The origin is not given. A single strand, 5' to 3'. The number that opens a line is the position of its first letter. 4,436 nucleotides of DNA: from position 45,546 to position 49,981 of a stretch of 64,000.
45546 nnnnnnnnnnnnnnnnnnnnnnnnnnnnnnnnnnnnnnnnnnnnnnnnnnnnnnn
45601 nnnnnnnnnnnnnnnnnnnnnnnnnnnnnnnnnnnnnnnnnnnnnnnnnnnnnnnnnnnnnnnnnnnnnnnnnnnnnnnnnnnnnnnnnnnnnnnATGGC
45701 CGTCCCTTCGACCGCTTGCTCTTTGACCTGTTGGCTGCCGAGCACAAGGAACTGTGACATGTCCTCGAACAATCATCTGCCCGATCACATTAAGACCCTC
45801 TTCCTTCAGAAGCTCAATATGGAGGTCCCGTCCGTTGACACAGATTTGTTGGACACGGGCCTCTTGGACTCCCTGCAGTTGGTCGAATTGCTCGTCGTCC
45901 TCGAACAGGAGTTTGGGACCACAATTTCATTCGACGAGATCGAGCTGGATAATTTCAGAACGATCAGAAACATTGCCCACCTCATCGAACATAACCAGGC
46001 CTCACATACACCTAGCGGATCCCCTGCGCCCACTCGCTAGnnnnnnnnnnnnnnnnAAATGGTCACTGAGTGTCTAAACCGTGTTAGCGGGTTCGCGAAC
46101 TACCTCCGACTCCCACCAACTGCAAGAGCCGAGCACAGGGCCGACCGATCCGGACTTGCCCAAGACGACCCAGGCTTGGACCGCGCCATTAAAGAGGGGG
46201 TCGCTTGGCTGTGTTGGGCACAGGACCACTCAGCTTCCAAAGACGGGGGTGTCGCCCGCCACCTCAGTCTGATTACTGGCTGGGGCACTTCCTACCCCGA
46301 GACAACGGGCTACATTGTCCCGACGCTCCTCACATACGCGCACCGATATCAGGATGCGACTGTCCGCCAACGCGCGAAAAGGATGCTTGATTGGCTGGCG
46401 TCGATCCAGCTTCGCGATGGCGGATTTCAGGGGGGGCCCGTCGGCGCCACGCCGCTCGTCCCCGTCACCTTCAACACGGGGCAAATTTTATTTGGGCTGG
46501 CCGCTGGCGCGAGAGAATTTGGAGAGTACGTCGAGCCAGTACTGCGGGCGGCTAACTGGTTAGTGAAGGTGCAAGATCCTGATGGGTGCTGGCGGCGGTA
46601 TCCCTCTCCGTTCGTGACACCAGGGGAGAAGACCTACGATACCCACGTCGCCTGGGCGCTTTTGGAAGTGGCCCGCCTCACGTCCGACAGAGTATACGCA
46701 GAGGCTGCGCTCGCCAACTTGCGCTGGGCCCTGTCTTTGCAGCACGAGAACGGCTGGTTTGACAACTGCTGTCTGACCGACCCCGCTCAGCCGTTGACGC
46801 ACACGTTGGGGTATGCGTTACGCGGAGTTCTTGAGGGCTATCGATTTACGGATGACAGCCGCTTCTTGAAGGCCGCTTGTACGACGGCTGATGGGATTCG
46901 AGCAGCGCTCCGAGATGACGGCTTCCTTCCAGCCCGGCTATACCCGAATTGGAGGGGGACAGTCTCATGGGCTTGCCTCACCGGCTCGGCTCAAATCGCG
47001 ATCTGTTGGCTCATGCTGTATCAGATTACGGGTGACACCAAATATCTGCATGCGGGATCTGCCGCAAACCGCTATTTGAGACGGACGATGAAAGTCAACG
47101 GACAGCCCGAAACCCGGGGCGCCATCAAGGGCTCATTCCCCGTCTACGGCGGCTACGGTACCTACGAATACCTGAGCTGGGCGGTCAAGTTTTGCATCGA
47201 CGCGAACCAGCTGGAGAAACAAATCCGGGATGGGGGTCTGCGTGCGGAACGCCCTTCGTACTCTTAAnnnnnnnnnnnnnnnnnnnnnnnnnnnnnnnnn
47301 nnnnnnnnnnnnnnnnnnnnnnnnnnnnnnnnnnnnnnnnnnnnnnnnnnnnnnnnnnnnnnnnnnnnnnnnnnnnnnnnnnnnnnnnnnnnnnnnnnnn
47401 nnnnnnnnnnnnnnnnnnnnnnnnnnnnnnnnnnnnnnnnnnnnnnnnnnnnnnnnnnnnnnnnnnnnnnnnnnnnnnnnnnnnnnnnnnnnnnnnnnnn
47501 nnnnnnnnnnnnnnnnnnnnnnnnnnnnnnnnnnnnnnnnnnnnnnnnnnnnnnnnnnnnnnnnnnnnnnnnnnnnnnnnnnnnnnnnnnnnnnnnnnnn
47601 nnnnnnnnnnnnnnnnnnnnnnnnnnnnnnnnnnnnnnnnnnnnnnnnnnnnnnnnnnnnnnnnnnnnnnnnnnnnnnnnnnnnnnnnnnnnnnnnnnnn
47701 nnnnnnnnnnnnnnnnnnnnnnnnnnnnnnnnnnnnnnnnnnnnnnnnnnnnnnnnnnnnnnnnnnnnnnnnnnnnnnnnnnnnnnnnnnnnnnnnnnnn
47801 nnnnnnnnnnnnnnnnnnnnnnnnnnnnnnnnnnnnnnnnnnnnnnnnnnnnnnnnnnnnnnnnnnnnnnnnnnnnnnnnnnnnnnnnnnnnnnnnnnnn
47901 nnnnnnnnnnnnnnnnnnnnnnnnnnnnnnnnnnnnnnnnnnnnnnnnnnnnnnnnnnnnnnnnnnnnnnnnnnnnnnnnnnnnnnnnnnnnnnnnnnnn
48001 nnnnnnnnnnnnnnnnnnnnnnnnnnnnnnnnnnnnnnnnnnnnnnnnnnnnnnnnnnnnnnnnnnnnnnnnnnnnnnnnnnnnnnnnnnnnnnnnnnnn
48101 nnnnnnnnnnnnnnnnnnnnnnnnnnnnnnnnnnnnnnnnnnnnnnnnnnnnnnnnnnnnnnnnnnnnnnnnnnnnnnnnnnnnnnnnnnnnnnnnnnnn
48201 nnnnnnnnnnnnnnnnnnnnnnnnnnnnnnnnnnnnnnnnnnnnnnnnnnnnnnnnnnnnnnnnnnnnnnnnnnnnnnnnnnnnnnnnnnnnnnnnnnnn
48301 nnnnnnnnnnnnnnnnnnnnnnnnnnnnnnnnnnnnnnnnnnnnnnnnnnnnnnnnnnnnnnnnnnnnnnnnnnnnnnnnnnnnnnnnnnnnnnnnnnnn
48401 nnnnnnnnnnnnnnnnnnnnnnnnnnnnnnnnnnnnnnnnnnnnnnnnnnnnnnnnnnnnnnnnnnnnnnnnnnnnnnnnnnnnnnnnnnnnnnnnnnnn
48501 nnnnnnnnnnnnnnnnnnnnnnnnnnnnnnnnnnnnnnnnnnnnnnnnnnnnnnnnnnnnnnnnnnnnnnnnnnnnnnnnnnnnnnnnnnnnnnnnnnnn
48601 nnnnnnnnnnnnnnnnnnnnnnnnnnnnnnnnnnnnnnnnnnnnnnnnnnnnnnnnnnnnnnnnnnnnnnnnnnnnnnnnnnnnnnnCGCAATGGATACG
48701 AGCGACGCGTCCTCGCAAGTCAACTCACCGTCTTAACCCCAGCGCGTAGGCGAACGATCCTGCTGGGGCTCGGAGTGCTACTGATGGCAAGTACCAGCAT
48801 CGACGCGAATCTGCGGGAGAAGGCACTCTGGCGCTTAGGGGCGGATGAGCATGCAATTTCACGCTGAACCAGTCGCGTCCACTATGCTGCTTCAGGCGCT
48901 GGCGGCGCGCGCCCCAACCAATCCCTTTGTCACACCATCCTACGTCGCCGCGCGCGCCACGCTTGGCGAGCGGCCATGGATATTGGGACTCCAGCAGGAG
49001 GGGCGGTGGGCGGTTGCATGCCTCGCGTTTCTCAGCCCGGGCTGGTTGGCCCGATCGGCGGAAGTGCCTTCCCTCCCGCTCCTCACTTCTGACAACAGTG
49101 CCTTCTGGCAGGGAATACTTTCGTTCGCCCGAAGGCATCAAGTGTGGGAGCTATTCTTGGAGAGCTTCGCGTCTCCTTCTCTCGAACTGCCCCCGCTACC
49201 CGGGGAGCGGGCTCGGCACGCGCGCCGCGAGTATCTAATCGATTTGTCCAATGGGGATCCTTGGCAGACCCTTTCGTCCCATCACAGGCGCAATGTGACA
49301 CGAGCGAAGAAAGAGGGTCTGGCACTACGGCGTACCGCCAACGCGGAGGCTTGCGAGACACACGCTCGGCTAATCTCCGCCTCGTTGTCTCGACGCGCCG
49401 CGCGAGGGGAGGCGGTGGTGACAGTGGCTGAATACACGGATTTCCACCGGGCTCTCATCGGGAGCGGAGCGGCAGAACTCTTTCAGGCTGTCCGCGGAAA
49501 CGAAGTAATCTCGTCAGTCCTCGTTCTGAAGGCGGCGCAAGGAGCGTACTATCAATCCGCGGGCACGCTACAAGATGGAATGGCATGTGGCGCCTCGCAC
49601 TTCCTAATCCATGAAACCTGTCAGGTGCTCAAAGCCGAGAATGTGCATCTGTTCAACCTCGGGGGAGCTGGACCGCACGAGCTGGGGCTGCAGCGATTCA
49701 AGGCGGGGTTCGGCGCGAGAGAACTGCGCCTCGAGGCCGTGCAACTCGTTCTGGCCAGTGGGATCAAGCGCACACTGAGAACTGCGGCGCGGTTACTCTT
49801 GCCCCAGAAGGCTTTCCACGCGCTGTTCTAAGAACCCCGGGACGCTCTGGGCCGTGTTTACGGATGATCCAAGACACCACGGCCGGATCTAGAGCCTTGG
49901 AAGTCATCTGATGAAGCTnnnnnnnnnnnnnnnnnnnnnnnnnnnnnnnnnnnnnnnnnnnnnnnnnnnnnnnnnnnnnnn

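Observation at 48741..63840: Three copies of the 5' end of the PrsT-like TPR gene bracket two ~7 kb cassettes: apparent serial island accretion at one site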

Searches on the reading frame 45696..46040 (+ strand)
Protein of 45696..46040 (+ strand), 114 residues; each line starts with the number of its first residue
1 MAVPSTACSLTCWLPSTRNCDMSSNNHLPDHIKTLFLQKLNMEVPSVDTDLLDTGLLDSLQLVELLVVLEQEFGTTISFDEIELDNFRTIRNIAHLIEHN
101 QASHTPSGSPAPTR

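Call 10: search_protein_families(library=ncbifam, proteins=[window:45696-46040:+], max_evalue=0.001)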
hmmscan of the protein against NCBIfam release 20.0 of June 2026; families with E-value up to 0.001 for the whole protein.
window:45696-46040:+ (114 aa): 13 families
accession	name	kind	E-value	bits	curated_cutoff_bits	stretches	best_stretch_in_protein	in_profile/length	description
NF058660.1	cispen_ACP_AmcB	equivalog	3.1e-11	43.3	80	1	30-101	4-79/80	cispentacin biosynthesis acyl carrier protein AmcB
NF003464.0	PRK05087.1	equivalog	5.3e-10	39.2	68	1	46-99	23-76/78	D-alanine--poly(phosphoribitol) ligase subunit DltC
NF052616.1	ACP_for_OlsHI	equivalog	5.9e-08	33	130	1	43-102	23-82/83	ornithine lipid biosynthesis acyl carrier protein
NF002148.0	PRK00982.1-2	subfamily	1.6e-07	31.1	71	1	28-101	5-78/79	acyl carrier protein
TIGR01688.1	dltC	equivalog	4.7e-07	29.8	52.35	1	47-98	21-72/73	D-alanine--poly(phosphoribitol) ligase subunit 2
TIGR00517.1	acyl_carrier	equivalog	7.4e-07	29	70.45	1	31-101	7-77/77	acyl carrier protein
NF002150.0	PRK00982.1-4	subfamily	2.9e-05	24.2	66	1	32-101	10-79/80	acyl carrier protein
NF005480.0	PRK07081.1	equivalog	8.8e-05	22.4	72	1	45-102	20-78/83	acyl carrier protein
NF006617.0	PRK09184.1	subfamily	9.3e-05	22.4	70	1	20-101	6-94/96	phosphopantetheine-binding protein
NF005798.0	PRK07639.1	equivalog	0.00013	22.3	100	1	55-103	36-84/91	petrobactin biosynthesis protein AsbD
NF002149.0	PRK00982.1-3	equivalog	0.00014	21.7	106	1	33-99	9-75/78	acyl carrier protein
NF002151.0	PRK00982.1-5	equivalog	0.00037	20.6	92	1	30-101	6-77/78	acyl carrier protein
NF006031.0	PRK08172.1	equivalog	0.00075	20.1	76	1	40-100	17-77/82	acyl carrier protein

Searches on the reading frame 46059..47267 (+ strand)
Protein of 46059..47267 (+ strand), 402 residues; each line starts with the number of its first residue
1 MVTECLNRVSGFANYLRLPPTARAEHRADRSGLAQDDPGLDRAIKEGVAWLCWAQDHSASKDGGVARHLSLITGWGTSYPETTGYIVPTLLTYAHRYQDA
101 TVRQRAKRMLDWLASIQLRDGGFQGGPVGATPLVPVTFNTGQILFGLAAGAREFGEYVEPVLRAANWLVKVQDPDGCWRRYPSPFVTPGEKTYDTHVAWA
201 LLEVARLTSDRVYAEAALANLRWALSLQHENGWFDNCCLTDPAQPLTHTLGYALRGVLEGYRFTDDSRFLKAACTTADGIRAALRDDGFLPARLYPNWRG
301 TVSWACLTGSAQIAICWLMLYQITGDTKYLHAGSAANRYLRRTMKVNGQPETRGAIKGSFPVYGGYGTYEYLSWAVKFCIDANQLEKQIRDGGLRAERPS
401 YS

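Call 10: search_protein_families(library=ncbifam, proteins=[window:46059-47267:+], max_evalue=0.001)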
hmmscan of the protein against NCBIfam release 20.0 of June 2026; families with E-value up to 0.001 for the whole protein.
window:46059-47267:+ (402 aa): 3 families
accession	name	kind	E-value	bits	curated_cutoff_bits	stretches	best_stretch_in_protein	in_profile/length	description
TIGR01787.1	squalene_cyclas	subfamily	6.4e-11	41.6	322.7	1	77-253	434-606/622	squalene/oxidosqualene cyclases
TIGR03463.1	osq_cycl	subfamily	9.2e-07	27.5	851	1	77-234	447-602/634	2,3-oxidosqualene cyclase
TIGR01507.1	hopene_cyclase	equivalog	1.2e-06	27.3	431.1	1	72-179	494-601/640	squalene--hopene cyclase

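Call 15: search_protein_families(library=pfam, proteins=[window:46059-47267:+], max_evalue=0.05)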
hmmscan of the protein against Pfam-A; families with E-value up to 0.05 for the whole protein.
window:46059-47267:+ (402 aa): 8 families
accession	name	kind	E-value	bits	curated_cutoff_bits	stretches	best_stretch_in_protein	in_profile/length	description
PF13243.12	SQHop_cyclase_C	-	2.9e-09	36.9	26.1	1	93-253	148-303/319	Squalene-hopene cyclase C-terminal domain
PF07944.18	Beta-AFase-like_GH127_cat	-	1.1e-05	25.1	24.9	1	83-332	60-199/376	Beta-L-arabinofuranosidase, GH127 catalytic domain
PF00432.27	Prenyltrans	-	0.00012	22.1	26.5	1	101-208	47-142/304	Prenyltransferase alpha-alpha toroid domain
PF05147.19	LANC_like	-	0.00068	18.8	23.2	0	258-344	114-200/350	Lanthionine synthetase C-like protein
PF09492.16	Pec_lyase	-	0.0019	18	22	0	156-199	59-97/292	Pectic acid lyase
PF07470.19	Glyco_hydro_88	-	0.004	16.6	26.6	0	242-345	23-111/352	Glycosyl Hydrolase Family 88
PF06662.19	C5-epim_C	-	0.0041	17.1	23.3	0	310-348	31-69/188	D-glucuronyl C5-epimerase C-terminus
PF07678.20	TED_complement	-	0.015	14.8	22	0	159-180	114-135/312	A-macroglobulin TED domain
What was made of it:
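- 42641..48749 (+): Gene set 0, upstream of copy A: LLM monooxygenase, amino-acid adenylation enzyme, GNAT, ACP, SQHop-cyclase-like protein, AAC(3)-like acetyltransferase, FMN reductase. NCBIfam and Pfam (calls 10, 15).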

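Call 81: find_homologous_proteins(query=window:46059-47267:+, max_evalue=1e-30)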
Query window:46059-47267:+ (402 aa): 3885 proteins with E <= 1e-30 among 8000 candidates; the best 120 are listed.
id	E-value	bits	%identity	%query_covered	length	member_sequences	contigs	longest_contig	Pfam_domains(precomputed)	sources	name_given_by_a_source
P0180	1.0e-202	692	100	73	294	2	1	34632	PF13243.13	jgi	-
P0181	8.2e-184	629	70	95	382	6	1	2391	PF25840.1,PF13243.13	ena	-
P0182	4.3e-183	627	66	100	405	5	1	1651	PF09492.17,PF25840.1,PF07944.19,PF13243.13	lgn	-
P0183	9.4e-182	623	67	95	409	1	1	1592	PF09492.17,PF13243.13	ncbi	-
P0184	4.4e-181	620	69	94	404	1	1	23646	PF13243.13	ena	-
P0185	2.7e-180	618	68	96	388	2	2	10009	PF25840.1,PF13243.13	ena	-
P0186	4.6e-180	617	70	93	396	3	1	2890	PF13243.13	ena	-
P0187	1.8e-179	615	67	97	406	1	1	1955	PF09492.17,PF13243.13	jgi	jgi:hypothetical protein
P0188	1.9e-179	615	68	96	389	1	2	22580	PF09492.17,PF25840.1,PF13243.13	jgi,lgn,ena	-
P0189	3.0e-179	614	69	94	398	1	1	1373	PF09492.17,PF25840.1,PF13243.13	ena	-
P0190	2.7e-178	611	67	97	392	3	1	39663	PF13243.13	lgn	-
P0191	3.3e-178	611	66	95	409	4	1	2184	PF07470.20,PF13243.13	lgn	-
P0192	3.7e-178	611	66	96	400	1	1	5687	PF09492.17,PF13243.13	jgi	jgi:hypothetical protein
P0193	4.0e-178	611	67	94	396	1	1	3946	PF09492.17,PF25840.1,PF07944.19,PF13243.13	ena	-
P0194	4.9e-178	610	67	97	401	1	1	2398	PF07944.19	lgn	-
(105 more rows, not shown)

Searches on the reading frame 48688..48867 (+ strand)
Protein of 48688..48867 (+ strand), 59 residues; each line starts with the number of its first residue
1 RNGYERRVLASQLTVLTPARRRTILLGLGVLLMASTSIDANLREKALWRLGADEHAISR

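Call 59: search_protein_families(library=ncbifam, proteins=[window:48688-48867:+], max_evalue=0.1)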
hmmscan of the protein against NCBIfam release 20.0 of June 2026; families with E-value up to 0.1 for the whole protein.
window:48688-48867:+ (59 aa): 0 families

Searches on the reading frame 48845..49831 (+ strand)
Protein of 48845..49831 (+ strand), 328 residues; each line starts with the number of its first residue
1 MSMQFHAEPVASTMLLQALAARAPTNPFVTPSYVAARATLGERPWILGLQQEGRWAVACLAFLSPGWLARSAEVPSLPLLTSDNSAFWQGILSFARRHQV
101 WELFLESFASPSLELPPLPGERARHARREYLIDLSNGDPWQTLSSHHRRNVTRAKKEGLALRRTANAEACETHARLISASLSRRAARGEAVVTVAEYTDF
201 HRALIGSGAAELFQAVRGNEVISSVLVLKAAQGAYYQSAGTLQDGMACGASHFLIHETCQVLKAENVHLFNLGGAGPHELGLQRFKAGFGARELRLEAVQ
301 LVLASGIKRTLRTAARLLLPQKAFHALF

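Call 10: search_protein_families(library=ncbifam, proteins=[window:48845-49831:+], max_evalue=0.001)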
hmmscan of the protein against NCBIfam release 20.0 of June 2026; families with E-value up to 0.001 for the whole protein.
window:48845-49831:+ (328 aa): 1 family
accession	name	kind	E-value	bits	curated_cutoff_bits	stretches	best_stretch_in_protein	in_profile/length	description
TIGR03019.1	pepcterm_femAB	equivalog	0.00054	19.1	260.35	1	133-296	126-281/330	FemAB family XrtA/PEP-CTERM system-associated protein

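Call 15: search_protein_families(library=pfam, proteins=[window:48845-49831:+], max_evalue=0.05)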
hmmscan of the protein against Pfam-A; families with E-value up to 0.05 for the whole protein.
window:48845-49831:+ (328 aa): 2 families
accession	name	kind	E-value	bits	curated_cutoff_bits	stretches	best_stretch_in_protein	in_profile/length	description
PF13480.13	Acetyltransf_6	-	5.3e-09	36.8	22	1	146-275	2-137/143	Acetyltransferase (GNAT) domain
PF02388.22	FemAB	-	3e-07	30.1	24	1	212-291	297-380/406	FemAB family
